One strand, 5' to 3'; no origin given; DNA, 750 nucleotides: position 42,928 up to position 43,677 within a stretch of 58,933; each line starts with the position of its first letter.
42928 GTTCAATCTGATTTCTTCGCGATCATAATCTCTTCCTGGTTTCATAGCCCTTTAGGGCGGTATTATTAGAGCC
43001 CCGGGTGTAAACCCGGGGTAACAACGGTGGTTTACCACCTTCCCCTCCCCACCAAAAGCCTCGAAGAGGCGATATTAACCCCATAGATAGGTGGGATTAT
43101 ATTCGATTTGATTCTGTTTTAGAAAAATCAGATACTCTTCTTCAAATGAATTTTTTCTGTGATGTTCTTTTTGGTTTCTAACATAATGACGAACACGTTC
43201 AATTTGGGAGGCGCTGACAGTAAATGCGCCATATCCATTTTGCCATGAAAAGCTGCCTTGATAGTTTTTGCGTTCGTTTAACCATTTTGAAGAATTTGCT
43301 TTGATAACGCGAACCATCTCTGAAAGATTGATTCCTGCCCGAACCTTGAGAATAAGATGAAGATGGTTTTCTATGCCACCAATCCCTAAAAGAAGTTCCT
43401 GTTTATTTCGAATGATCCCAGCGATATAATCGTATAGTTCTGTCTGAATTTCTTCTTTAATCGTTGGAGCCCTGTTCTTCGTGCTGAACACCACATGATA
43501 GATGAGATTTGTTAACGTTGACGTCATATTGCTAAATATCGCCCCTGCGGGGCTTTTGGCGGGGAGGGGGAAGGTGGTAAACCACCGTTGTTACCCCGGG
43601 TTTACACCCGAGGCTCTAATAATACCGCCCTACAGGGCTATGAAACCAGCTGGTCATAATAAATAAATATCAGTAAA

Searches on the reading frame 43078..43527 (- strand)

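Call 13: search_protein_families(library=pfam, proteins=[window:43078-43527:-], max_evalue=0.001)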
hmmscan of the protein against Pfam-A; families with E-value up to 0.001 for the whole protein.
window:43078-43527:- (150 aa): 1 family
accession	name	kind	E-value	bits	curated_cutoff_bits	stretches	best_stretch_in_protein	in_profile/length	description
PF01797.21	Y1_Tnp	-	2.9e-26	92.4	23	1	5-119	2-121/121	Transposase IS200 like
